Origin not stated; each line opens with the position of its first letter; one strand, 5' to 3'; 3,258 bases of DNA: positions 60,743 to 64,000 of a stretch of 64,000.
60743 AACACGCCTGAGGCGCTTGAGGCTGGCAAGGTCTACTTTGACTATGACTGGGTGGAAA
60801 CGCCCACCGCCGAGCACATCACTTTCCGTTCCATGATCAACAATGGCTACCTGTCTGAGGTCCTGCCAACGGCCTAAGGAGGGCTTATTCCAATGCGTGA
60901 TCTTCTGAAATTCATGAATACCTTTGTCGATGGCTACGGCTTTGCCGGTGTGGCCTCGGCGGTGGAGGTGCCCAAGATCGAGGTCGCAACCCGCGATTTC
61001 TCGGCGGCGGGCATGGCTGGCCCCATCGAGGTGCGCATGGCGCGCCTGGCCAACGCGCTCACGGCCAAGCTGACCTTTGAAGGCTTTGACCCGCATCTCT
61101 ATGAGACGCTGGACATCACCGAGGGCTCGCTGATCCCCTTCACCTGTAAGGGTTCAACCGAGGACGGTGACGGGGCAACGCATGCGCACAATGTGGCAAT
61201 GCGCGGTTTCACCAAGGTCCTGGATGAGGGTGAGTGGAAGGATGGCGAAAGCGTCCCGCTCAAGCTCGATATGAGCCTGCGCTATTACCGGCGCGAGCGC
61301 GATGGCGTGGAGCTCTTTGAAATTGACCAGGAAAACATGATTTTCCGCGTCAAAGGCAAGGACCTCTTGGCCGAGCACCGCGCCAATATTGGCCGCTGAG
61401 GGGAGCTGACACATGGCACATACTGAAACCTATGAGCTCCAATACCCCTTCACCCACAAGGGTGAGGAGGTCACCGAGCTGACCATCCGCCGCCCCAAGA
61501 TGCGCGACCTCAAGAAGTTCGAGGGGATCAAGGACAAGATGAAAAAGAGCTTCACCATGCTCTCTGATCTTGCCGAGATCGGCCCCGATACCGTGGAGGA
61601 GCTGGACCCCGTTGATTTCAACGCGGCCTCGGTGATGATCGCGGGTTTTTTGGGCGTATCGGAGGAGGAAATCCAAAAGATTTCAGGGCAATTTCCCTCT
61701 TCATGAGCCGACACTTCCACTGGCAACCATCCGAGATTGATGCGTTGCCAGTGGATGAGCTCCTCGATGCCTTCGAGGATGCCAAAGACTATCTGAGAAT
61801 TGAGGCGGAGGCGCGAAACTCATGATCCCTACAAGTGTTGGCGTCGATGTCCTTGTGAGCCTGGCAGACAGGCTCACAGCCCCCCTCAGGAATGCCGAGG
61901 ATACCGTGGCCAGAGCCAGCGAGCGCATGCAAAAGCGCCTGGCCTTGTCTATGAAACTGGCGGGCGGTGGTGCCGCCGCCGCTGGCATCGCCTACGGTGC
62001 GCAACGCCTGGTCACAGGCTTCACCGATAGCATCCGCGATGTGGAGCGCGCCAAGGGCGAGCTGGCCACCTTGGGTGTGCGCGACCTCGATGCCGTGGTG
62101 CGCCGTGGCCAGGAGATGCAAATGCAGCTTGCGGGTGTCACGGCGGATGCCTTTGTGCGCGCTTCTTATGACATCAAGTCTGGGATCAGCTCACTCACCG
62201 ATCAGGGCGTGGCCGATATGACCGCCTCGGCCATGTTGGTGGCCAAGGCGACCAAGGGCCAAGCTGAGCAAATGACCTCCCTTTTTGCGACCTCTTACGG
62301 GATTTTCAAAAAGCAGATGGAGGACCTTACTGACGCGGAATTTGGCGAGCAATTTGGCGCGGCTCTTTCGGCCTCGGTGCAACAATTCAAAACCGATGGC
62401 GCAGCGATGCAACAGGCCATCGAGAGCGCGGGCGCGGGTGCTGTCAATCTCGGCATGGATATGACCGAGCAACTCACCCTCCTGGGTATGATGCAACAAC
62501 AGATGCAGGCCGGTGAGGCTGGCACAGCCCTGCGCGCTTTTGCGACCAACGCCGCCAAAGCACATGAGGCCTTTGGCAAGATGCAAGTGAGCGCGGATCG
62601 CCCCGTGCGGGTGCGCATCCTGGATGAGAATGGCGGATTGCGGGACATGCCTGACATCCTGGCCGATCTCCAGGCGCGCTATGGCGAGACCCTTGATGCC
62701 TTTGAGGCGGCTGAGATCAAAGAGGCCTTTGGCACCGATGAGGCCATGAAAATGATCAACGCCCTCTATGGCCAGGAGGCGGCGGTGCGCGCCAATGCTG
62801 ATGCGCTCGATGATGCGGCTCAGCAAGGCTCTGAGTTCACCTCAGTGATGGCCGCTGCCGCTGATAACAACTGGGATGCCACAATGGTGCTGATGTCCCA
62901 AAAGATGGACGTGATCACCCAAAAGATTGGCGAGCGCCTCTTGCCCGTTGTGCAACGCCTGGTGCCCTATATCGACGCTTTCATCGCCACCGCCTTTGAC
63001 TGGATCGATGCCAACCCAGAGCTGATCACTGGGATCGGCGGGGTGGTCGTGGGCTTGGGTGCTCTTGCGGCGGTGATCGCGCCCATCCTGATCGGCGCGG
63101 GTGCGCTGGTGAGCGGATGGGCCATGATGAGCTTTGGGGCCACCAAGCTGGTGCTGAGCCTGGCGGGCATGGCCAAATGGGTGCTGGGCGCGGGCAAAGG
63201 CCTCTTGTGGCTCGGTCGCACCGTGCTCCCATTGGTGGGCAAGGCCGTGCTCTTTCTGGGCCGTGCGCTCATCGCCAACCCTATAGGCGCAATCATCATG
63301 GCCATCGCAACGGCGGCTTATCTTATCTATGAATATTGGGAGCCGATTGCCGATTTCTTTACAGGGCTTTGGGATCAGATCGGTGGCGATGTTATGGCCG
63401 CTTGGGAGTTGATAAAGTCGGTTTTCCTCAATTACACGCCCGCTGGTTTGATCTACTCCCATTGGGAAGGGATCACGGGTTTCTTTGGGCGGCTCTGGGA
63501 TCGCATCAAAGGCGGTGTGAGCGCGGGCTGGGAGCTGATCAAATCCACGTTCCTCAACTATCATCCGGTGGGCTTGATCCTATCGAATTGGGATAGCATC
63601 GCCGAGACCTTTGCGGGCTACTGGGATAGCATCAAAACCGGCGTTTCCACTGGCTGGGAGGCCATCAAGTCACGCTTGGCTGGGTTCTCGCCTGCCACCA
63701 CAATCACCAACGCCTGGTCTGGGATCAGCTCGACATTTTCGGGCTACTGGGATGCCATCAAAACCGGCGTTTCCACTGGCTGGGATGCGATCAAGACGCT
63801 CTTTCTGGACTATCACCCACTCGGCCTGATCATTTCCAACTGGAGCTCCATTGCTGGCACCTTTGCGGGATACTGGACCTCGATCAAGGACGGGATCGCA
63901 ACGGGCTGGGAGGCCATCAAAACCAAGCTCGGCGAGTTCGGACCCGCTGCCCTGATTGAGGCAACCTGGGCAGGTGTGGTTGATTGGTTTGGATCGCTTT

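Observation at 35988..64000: Mosaic prophage: Mu-type transposition arm joined to a P2/PBSX-type packaging, head and contractile-tail arm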

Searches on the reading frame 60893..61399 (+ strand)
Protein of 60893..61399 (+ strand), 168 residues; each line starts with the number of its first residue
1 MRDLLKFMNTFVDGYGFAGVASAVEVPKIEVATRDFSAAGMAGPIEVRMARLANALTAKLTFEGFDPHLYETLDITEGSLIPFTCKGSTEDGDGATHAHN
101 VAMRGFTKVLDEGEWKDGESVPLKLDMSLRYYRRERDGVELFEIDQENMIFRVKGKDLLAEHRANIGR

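Call 6: search_protein_families(library=pfam, proteins=[window:60893-61399:+], max_evalue=0.01)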
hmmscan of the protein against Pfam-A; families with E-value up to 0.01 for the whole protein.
window:60893-61399:+ (168 aa): 1 family
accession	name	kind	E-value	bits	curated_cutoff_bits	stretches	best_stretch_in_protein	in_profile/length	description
PF04985.20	Phage_tube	-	4e-43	147.5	22.4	1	5-167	4-165/165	Phage tail tube protein FII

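Call 7: find_encoding_contigs(protein=window:60893-61399:+, flank=10000, max_places=6)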
Protein window:60893-61399:+ (168 aa): 1 contig read that carries it; 1 place shown.
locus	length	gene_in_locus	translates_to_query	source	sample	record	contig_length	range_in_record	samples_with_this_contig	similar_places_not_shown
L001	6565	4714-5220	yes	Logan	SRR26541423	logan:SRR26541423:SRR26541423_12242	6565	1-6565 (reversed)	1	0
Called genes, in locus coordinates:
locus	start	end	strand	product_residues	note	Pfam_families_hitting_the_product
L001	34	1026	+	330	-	PF26776:Baseplate_J_N, PF26079:Baseplate_J_C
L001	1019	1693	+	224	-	PF09684:Tail_P2_I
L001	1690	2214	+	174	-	PF12571:Phage_tail_fib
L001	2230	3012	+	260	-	-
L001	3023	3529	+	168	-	-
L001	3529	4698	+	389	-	PF22671:Gp18_domIII_N, PF04984:Phage_sheath_1, PF17482:Phage_sheath_1C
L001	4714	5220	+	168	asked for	PF04985:Phage_tube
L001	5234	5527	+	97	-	PF10109:Phage_TAC_7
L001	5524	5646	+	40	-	-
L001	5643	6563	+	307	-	?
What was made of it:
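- Tried and rejected: An exact look-up of the tube protein gave only a 6.5-kb Logan contig (call 7).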

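Call 15: find_related_loci(query=window:60893-61399:+, collection=viral_contigs, flank=10000)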
Query window:60893-61399:+ (168 aa) in viral_contigs; peptide patterns used: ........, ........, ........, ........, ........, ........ (x = any residue, [..] = any of these).
27 stretches matched a pattern; 9 encode a relative of the query (tblastn E <= 1e-3); 9 distinct loci.
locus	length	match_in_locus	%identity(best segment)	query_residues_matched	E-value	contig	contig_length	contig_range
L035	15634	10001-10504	93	1-168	2e-107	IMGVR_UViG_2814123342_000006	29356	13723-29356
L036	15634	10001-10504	93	1-168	2e-107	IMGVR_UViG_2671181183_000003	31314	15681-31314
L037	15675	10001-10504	92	1-168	9e-107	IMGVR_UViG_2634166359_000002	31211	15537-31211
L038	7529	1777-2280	92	1-168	2e-106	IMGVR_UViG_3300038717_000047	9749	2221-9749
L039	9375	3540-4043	92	1-168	2e-106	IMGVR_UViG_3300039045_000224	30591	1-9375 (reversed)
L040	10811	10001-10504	92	1-168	2e-106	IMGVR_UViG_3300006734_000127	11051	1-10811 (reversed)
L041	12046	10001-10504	89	1-168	7e-102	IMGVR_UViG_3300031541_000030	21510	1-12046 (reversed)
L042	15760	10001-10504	89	1-168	3e-101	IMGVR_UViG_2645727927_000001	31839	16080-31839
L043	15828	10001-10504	85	1-168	2e-98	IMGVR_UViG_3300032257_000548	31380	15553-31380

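Call 19: find_related_loci(query=L042:14789-15760:+, collection=genome_contigs, flank=10000)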
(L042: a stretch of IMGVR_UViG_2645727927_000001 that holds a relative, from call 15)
Query L042:14789-15760:+ (323 aa) in genome_contigs; peptide patterns used: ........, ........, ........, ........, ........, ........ (x = any residue, [..] = any of these).
75 stretches matched a pattern; 17 encode a relative of the query (tblastn E <= 1e-3); 16 distinct loci.
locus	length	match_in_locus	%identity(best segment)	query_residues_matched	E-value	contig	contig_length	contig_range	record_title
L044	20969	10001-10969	98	1-323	0e+0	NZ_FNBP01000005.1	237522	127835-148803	Sulfitobacter delicatus strain DSM 16477, whole genome shotgun sequence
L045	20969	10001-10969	91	1-323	0e+0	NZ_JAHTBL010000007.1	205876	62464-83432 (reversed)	Cognatishimia sp. MH4019 contig7, whole genome shotgun sequence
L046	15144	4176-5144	89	1-323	0e+0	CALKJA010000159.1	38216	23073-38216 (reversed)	MAG: uncultured Rhodobacteraceae bacterium isolate B4_Bin_Bin_5_1 genome assembly, contig: c_000001663565, whole genome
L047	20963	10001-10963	88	1-321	0e+0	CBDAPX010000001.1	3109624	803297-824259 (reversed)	MAG: Paracoccaceae bacterium isolate 350b2efe-0a6b-4517-9abd-7d936c5c7035 genome assembly, contig: contig_1, whole genom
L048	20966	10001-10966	81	1-322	0e+0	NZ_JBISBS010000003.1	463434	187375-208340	Paracoccus sp. p1-h21 NODE_3_length_463434_cov_229.905470, whole genome shotgun sequence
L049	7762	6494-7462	84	1-323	3e-180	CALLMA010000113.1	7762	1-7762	MAG: uncultured Celeribacter sp. isolate L4_Bin_Bin_160_1 genome assembly, contig: c_000001377082, whole genome shotgun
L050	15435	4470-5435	74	1-322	2e-156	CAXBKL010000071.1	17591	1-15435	MAG TPA_asm: uncultured Sulfitobacter sp. isolate ERR2762127_binner13_Refined_28 genome assembly, contig: ERZ3421847.149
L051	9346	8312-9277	58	1-322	4e-121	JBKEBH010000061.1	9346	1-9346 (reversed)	MAG: Paracoccus sp. (in: a-proteobacteria) isolate VLC_077 k121_7097952, whole genome shotgun sequence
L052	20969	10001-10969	100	1-323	0e+0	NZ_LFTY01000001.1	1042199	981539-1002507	Candidatus Rhodobacter oscarellae isolate IGS scaffold1, whole genome shotgun sequence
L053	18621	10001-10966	76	1-322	1e-167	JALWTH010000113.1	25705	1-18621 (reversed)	MAG: Rhodobacteraceae bacterium isolate M2_metabat2_scaf2bin.166 M2_NODE_1661_length_25705_cov_5.840019, whole genome sh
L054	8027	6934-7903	61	1-321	6e-70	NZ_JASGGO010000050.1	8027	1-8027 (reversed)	MAG: Paracoccus sp. (in: a-proteobacteria) isolate 5H033 JMF-2111-06-0005.hyb.bin.33_49, whole genome shotgun sequence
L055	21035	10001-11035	36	3-319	6e-64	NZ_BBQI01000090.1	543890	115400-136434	Cupriavidus sp. D384, whole genome shotgun sequence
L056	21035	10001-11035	36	3-319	9e-64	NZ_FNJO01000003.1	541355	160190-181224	Ralstonia sp. 25mfcol4.1, whole genome shotgun sequence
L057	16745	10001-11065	35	3-322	5e-60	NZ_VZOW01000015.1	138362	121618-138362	Cupriavidus pauculus strain CCUG 12507 contig_0000015, whole genome shotgun sequence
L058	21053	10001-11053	34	3-319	3e-56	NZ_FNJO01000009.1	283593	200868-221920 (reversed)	Ralstonia sp. 25mfcol4.1, whole genome shotgun sequence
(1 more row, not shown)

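Call 32: find_homologous_proteins(query=L042:14789-15760:+, max_evalue=1e-30)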
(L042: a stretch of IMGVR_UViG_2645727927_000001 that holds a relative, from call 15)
Query L042:14789-15760:+ (323 aa): 351 proteins with E <= 1e-30 among 3571 candidates; the best 120 are listed.
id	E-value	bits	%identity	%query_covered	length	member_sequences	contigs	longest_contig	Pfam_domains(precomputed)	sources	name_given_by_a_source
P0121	2.4e-202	689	96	100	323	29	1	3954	PF05954.18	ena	-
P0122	3.9e-193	659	91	100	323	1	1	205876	PF05954.18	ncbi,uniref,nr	ncbi:contractile injection system protein, VgrG/Pvc8 family [Cognatishimia sp. MH4019]|uniref:contra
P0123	4.2e-192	655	91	100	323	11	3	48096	PF05954.18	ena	-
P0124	5.4e-189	645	89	100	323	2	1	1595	PF05954.18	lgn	-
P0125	1.2e-186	637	89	99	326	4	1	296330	PF05954.18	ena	-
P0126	7.6e-186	635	88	99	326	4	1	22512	PF05954.18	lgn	-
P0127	4.4e-184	629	87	100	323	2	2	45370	PF05954.18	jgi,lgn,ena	-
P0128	2.1e-182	623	86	100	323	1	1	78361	PF05954.18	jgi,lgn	jgi:phage protein D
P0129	4.8e-180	616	86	99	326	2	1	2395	PF05954.18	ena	-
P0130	2.9e-178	610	84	100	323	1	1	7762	PF05954.18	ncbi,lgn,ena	-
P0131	5.0e-178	609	85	100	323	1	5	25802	PF05954.18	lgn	-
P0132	4.0e-176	603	86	100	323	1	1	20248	PF05954.18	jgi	jgi:phage protein D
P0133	7.4e-176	602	82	100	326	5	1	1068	PF05954.18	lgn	-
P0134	3.5e-173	593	80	100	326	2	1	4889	PF05954.18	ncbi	ncbi:MAG: contractile injection system protein, VgrG/Pvc8 family [Pseudomonadota bacterium]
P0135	8.2e-173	592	80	100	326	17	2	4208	PF05954.18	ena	-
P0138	3.8e-168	577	80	100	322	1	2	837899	PF05954.18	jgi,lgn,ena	-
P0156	3.6e-145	501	70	100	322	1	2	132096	PF24032.2,PF05954.18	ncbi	-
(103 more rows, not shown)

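Call 34: find_encoding_contigs(protein=P0138, flank=2000, max_places=3)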
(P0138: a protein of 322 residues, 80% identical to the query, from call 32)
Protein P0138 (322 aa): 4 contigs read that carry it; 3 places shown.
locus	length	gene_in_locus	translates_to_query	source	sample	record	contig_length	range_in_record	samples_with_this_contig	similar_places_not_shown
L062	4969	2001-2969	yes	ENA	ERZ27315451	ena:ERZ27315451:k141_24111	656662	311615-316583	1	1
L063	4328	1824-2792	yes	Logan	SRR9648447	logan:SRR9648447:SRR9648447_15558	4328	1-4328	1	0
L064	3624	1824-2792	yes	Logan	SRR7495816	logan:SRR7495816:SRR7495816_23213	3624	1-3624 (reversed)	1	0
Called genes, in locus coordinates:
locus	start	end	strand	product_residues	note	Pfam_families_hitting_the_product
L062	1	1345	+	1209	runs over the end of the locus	PF10145:PhageMin_Tail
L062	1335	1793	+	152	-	PF06995:Phage_P2_GpU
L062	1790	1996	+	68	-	PF05489:Phage_tail_X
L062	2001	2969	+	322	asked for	PF05954:Phage_GPD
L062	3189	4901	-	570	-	PF00133:tRNA-synt_1, PF09334:tRNA-synt_1g, PF19303:Anticodon_3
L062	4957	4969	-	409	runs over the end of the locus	PF07690:MFS_1, PF00083:Sugar_tr (faint), PF07690:MFS_1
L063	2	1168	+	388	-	?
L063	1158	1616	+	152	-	PF06995:Phage_P2_GpU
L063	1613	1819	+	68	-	PF05489:Phage_tail_X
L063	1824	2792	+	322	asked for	PF05954:Phage_GPD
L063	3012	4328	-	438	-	?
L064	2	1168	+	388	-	?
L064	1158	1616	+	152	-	PF06995:Phage_P2_GpU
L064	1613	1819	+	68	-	PF05489:Phage_tail_X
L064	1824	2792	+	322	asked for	PF05954:Phage_GPD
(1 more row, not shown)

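Call 36: find_encoding_contigs(protein=P0156, flank=2000, max_places=3)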
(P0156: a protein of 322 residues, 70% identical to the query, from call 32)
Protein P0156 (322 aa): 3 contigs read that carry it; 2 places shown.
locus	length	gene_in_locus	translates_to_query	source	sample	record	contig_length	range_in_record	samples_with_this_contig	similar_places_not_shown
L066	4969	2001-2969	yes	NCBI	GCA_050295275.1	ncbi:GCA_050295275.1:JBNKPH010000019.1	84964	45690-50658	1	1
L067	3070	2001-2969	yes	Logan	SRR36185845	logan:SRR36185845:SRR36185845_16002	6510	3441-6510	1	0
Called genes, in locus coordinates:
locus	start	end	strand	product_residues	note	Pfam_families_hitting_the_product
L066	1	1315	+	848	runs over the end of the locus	PF10145:PhageMin_Tail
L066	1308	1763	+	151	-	PF06995:Phage_P2_GpU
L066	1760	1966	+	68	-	PF05489:Phage_tail_X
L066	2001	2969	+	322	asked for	PF05954:Phage_GPD, PF24032:YQBQ (faint)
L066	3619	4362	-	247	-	-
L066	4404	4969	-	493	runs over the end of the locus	PF01425:Amidase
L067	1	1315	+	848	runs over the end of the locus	PF10145:PhageMin_Tail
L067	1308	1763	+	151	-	PF06995:Phage_P2_GpU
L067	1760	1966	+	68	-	PF05489:Phage_tail_X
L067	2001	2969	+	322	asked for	PF05954:Phage_GPD, PF24032:YQBQ (faint)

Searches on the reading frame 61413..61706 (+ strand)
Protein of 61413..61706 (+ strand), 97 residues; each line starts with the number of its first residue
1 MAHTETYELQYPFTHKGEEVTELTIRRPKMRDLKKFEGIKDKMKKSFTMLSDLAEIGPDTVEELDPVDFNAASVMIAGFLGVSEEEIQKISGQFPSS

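Call 6: search_protein_families(library=pfam, proteins=[window:61413-61706:+], max_evalue=0.01)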
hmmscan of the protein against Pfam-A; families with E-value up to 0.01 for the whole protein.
window:61413-61706:+ (97 aa): 1 family
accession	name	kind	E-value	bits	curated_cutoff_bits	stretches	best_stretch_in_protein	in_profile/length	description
PF10109.15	Phage_TAC_7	-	1.6e-16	60.5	25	1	6-80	1-78/79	Phage tail assembly chaperone proteins, E, or 41 or 14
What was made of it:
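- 61413..61823 (+): Tail chaperones E and E'. The -1 slip heptamer T_TTT_TTG lies at 61646-61652. Phage_TAC_7 1.6e-16 (call 6).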

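Call 84: search_protein_families(library=pfam, proteins=[window:61413-61706:+], max_evalue=0.01)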
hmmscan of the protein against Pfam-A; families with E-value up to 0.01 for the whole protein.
window:61413-61706:+ (97 aa): 1 family
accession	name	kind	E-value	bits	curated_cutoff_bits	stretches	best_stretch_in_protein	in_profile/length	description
PF10109.15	Phage_TAC_7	-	1.6e-16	60.5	25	1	6-80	1-78/79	Phage tail assembly chaperone proteins, E, or 41 or 14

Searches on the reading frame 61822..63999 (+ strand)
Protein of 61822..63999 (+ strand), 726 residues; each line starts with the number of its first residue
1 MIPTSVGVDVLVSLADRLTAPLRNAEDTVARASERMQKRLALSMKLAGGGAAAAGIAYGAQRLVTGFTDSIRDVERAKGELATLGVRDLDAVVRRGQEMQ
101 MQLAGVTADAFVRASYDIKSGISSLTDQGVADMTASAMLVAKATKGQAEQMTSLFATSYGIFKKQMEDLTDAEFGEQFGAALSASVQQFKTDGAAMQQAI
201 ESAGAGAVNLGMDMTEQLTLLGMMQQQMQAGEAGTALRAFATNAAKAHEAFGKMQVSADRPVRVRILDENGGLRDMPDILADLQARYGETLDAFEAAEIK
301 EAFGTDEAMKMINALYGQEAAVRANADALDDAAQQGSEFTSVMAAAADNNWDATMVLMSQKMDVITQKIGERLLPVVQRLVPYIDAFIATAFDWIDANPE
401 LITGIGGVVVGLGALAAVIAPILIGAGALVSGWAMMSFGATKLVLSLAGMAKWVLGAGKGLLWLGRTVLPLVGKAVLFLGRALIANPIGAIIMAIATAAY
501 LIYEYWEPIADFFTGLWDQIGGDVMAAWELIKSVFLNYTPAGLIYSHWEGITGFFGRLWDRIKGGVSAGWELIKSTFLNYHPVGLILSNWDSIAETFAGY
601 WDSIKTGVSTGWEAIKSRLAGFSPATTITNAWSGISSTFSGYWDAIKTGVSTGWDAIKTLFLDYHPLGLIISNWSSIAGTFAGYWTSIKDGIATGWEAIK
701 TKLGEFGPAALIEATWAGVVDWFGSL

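Call 79: search_protein_families(library=pfam, proteins=[window:61822-63999:+], max_evalue=0.01)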
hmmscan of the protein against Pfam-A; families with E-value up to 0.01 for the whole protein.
window:61822-63999:+ (726 aa): 1 family
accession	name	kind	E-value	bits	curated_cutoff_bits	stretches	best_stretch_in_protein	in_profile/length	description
PF10145.14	PhageMin_Tail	-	2.3e-17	64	33.2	1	105-304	12-201/201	Phage-related minor tail protein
